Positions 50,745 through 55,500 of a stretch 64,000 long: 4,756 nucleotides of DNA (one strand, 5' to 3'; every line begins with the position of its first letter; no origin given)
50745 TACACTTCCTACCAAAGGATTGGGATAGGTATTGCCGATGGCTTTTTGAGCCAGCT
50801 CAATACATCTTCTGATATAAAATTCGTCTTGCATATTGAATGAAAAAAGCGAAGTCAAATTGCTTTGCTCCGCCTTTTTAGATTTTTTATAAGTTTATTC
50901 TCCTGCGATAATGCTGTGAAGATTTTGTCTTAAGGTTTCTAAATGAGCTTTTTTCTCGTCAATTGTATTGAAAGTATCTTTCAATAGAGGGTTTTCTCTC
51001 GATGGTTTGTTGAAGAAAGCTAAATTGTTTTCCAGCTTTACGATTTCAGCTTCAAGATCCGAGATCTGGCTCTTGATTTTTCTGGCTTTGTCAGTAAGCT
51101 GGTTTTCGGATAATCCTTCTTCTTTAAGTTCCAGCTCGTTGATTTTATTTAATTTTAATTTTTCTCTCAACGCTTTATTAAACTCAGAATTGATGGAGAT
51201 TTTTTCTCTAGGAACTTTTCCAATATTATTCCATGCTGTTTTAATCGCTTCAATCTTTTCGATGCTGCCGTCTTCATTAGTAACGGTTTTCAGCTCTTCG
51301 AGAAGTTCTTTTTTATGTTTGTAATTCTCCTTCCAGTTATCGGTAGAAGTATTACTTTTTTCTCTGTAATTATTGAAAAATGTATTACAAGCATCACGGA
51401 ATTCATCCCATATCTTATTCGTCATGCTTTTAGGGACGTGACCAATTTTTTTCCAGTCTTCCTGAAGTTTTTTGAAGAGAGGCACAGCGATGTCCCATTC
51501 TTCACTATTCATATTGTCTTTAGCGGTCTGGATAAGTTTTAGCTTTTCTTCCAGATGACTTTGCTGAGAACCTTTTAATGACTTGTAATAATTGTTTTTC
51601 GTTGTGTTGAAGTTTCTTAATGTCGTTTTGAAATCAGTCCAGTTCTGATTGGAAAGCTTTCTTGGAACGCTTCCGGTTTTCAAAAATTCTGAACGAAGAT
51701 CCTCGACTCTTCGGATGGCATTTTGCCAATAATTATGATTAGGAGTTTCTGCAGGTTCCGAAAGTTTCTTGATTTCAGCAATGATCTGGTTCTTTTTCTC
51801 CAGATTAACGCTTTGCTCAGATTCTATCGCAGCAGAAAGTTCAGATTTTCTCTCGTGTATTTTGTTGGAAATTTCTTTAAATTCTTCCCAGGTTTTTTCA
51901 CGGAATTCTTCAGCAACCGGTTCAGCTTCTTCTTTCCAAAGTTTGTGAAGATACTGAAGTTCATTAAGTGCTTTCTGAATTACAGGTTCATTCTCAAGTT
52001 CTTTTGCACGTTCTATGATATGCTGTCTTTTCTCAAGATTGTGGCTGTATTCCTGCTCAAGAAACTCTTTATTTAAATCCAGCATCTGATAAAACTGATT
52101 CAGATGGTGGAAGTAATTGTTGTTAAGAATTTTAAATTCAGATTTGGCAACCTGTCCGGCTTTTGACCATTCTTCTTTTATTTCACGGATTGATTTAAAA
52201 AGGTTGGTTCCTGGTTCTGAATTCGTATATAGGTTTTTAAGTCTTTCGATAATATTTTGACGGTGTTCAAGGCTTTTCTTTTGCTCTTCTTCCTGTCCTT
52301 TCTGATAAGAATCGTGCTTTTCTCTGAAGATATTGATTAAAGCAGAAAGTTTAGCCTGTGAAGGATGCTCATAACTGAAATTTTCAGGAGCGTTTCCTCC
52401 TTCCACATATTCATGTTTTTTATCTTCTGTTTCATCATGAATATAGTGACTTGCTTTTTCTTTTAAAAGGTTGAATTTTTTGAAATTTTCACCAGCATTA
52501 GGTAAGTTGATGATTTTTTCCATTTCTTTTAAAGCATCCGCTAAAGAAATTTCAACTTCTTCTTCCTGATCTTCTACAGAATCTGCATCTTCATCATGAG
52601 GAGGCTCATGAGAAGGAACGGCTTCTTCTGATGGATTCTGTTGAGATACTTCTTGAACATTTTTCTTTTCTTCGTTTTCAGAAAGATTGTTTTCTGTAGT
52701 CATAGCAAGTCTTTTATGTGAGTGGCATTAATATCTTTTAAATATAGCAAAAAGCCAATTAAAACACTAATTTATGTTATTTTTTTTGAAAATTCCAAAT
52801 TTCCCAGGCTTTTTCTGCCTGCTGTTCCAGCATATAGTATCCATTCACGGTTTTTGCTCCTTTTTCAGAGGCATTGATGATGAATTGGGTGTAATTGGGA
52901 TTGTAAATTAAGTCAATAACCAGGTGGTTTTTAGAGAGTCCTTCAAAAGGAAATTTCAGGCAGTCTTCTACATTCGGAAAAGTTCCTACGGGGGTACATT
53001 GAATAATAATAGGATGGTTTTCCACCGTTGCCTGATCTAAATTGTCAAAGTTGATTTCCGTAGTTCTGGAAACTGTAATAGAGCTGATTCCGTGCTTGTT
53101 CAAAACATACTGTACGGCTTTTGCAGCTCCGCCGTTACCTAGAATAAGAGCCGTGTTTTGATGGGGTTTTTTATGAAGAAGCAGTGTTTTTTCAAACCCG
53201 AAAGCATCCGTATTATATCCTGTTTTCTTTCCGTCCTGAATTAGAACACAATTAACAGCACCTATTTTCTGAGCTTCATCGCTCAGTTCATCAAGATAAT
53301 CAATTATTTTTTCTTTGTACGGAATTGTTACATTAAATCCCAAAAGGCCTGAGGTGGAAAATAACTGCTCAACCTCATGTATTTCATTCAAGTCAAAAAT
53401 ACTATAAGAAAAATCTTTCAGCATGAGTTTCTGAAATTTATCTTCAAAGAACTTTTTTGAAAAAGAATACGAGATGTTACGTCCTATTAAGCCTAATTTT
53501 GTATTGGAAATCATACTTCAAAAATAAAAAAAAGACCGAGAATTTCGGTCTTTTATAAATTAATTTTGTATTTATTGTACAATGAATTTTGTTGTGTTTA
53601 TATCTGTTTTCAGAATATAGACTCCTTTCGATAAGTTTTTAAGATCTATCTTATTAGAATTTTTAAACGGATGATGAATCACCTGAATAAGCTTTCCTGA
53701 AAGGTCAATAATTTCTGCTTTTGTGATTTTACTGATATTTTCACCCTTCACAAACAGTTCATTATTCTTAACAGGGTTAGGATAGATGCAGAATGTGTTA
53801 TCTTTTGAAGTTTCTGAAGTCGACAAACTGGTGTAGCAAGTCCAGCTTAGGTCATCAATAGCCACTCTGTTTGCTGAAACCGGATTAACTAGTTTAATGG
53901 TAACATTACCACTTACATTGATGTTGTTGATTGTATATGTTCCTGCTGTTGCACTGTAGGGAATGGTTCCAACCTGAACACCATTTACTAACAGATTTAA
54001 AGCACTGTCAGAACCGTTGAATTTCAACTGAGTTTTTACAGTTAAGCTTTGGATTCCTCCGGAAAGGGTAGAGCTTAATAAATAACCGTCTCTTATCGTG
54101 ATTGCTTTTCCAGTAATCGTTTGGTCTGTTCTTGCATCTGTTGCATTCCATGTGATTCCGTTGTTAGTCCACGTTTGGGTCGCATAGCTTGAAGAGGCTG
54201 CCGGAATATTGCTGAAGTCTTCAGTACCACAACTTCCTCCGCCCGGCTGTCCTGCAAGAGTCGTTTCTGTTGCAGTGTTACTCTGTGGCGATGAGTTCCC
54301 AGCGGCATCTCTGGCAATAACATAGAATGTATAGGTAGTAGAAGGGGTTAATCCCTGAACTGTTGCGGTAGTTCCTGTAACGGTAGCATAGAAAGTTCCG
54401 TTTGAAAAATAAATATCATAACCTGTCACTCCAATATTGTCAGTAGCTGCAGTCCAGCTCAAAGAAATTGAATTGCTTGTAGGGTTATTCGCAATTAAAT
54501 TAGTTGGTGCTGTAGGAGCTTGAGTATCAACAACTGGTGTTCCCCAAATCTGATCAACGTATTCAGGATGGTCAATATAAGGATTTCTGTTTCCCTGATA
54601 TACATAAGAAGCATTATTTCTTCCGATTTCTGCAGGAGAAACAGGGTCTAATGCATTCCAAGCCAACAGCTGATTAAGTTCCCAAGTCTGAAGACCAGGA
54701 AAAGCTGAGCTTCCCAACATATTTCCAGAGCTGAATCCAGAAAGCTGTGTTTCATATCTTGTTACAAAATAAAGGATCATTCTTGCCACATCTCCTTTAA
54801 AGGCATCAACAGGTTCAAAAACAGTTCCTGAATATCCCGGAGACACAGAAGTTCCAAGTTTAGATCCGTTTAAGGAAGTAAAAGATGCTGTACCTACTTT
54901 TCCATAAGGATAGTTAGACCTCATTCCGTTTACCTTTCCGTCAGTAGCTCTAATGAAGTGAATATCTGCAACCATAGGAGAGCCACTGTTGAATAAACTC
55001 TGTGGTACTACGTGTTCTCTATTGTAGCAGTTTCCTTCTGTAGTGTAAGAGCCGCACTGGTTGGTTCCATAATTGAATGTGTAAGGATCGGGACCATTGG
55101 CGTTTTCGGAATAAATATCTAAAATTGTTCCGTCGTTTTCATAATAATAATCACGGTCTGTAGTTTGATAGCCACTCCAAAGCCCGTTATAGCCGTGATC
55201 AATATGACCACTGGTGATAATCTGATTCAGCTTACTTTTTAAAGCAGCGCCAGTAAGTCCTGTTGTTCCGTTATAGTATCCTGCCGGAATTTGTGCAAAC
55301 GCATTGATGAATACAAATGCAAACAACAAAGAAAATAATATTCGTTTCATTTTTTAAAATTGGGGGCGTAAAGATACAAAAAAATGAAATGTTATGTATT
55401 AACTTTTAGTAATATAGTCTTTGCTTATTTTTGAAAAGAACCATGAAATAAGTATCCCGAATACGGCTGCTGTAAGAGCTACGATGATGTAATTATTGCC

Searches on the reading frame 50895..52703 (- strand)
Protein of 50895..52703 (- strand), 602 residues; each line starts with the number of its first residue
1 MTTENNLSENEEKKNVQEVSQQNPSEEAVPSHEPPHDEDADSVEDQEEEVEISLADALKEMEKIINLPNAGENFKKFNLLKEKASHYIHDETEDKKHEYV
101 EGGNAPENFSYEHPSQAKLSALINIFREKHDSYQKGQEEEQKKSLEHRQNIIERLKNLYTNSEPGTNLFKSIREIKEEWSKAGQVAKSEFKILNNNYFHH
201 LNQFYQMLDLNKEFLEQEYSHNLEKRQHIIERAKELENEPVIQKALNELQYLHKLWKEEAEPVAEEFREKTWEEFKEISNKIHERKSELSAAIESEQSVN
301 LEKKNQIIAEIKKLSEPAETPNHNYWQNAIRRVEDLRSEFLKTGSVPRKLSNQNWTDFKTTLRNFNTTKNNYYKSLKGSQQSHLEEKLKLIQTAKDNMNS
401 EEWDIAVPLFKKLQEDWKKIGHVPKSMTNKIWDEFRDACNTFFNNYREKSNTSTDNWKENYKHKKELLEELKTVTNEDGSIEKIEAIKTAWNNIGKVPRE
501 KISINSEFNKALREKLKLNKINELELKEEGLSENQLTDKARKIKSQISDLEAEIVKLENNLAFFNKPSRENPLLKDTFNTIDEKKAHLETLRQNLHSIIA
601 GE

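Call 74: search_protein_families(library=pfam, proteins=[window:50895-52703:-], max_evalue=0.00001)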
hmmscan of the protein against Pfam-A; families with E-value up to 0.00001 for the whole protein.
window:50895-52703:- (602 aa): 1 family
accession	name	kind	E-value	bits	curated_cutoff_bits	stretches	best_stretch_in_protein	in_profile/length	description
PF03993.17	DUF349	-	8.8e-64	212.2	23.9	5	271-349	2-75/75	Domain of Unknown Function (DUF349)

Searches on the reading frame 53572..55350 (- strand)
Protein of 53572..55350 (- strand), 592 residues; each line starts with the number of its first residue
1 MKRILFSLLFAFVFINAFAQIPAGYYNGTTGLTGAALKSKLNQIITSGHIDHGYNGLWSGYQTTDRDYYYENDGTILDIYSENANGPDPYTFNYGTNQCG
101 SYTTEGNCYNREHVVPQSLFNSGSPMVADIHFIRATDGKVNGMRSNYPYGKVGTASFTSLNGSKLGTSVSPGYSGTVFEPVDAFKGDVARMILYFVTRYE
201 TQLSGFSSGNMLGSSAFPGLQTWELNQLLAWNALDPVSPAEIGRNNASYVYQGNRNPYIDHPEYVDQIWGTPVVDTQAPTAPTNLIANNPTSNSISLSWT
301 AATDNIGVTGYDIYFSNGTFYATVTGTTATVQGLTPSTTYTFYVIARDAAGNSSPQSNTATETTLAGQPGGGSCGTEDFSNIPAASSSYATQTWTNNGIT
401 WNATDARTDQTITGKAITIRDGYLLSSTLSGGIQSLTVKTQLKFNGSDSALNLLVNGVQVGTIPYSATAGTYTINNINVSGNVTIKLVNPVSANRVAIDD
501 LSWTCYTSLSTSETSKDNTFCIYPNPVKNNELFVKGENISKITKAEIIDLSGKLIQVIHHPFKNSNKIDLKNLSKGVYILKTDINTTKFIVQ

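Call 74: search_protein_families(library=pfam, proteins=[window:53572-55350:-], max_evalue=0.00001)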
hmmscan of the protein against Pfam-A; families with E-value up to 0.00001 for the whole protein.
window:53572-55350:- (592 aa): 3 families
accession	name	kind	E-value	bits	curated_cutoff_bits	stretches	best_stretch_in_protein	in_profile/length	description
PF04231.19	Endonuclease_1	-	3.2e-86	289.3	25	1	33-263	1-235/235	Endonuclease I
PF00041.27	fn3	-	2.9e-15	56.7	25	1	281-361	2-82/84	Fibronectin type III domain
PF18962.6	Por_Secre_tail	-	3e-11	43.9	27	1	522-590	1-74/75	Secretion system C-terminal sorting domain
